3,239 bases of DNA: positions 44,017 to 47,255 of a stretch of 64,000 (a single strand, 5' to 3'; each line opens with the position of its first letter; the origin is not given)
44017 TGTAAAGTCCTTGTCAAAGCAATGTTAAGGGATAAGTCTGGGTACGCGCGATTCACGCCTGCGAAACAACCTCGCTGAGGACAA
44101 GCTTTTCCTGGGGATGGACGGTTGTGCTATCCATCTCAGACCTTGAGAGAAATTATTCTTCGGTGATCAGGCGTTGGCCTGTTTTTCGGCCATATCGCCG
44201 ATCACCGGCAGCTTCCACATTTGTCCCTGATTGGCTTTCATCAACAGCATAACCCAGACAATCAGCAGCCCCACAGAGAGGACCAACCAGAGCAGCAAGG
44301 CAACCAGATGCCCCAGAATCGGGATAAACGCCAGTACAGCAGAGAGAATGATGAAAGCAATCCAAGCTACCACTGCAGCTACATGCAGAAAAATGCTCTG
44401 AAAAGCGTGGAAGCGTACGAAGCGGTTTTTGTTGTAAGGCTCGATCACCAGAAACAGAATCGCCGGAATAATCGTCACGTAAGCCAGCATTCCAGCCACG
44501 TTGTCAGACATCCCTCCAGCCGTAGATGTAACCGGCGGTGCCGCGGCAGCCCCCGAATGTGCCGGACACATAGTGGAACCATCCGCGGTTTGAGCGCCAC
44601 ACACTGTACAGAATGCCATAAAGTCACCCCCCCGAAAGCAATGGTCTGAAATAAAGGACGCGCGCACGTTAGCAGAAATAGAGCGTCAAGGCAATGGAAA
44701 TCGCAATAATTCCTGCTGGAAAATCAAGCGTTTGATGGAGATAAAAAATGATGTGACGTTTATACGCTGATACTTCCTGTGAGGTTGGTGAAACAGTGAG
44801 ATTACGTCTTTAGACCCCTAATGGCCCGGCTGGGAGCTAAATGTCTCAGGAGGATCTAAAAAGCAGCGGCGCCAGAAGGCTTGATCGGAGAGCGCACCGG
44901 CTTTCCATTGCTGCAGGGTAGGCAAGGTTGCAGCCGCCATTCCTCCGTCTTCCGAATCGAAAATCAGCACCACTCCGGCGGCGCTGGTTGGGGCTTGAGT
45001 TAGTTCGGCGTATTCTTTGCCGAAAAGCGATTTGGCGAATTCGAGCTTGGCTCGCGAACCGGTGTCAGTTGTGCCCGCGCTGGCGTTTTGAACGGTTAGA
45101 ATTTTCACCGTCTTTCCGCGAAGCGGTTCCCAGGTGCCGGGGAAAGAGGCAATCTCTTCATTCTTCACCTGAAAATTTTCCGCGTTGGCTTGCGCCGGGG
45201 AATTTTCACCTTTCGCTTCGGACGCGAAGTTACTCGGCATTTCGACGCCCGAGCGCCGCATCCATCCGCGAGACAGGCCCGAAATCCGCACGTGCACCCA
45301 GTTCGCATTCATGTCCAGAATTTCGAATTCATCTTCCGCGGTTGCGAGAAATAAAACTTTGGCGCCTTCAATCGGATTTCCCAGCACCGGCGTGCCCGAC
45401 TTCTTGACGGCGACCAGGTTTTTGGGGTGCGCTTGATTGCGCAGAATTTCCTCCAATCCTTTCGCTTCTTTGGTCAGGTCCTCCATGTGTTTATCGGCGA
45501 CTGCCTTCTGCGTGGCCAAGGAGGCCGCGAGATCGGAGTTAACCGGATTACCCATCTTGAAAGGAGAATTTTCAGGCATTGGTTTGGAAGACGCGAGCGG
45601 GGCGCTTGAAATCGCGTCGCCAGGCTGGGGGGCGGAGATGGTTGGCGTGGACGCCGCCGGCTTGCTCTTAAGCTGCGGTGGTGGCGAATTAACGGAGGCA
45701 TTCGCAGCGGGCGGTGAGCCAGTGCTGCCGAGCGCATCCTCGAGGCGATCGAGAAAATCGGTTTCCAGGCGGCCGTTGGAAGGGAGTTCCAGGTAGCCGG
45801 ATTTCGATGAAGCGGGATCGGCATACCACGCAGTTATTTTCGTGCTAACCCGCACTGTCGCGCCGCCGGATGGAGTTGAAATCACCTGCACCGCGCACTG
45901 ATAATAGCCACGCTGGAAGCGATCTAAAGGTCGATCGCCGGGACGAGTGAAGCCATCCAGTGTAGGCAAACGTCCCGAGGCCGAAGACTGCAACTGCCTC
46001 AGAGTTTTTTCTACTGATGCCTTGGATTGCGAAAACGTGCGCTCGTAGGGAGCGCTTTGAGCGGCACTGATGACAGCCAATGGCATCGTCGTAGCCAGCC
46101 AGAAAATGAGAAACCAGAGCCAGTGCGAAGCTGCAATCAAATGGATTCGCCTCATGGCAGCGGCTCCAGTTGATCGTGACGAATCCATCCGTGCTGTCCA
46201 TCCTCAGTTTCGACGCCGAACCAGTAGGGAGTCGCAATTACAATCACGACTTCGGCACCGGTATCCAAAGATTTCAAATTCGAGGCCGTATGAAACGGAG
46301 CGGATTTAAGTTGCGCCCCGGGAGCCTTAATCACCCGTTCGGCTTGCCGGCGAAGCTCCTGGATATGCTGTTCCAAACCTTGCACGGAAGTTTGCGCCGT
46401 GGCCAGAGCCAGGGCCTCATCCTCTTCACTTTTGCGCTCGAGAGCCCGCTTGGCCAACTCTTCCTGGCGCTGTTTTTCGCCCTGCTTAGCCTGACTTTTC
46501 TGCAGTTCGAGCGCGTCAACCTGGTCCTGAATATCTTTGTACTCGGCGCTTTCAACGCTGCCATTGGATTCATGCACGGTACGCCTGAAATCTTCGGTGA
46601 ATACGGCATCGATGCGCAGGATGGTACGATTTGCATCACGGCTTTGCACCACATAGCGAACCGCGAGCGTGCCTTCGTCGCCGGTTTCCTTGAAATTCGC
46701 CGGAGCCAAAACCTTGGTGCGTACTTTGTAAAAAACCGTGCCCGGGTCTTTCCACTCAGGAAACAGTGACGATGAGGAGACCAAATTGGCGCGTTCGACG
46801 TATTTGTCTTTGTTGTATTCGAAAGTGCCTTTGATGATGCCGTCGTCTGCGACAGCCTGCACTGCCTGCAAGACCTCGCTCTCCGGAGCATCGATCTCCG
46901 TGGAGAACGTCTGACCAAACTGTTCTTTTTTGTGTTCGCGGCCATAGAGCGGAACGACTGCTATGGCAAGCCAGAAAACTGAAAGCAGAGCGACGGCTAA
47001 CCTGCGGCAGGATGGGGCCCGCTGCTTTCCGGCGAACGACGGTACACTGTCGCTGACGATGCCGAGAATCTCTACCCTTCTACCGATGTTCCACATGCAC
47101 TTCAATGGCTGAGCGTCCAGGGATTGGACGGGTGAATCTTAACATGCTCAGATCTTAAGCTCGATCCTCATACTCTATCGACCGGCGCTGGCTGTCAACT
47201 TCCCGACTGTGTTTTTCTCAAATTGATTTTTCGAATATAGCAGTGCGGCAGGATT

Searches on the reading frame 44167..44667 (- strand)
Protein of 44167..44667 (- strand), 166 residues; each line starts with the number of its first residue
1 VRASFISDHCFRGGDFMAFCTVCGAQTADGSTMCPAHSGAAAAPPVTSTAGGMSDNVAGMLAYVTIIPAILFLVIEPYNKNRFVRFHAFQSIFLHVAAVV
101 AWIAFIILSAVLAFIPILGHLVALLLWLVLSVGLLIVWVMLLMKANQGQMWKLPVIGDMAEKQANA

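Call 6: search_protein_families(library=pfam, proteins=[window:44167-44667:-], max_evalue=0.001)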
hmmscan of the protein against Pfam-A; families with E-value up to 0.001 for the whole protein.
window:44167-44667:- (166 aa): 2 families
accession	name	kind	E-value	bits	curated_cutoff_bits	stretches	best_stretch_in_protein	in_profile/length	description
PF09685.15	DUF4870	-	2.5e-05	24.7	25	1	65-156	23-103/107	Domain of unknown function (DUF4870)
PF16166.10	TIC20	-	0.00032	21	28.6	1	66-160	92-181/181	Chloroplast import apparatus Tic20-like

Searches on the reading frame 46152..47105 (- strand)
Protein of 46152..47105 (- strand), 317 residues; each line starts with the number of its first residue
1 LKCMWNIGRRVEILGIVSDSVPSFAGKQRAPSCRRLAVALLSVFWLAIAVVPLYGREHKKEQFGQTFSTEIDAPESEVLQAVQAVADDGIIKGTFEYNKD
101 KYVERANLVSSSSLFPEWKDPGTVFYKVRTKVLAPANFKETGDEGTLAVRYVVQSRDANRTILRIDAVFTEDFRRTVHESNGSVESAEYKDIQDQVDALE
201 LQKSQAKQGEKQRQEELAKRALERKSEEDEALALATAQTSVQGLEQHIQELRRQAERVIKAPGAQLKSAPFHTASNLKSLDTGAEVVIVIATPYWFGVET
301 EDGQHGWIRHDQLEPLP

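Call 6: search_protein_families(library=pfam, proteins=[window:46152-47105:-], max_evalue=0.001)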
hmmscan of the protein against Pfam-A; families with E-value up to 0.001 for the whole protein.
window:46152-47105:- (317 aa): 0 families

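Call 71: search_protein_families(library=ncbifam, proteins=[window:46152-47105:-], max_evalue=0.01)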
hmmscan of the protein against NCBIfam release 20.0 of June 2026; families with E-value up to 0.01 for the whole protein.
window:46152-47105:- (317 aa): 1 family
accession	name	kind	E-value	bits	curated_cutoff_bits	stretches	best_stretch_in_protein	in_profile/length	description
TIGR04211.1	SH3_and_anchor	equivalog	0.001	18.7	65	0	267-314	11-59/198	TIGR04211 family SH3 domain-containing protein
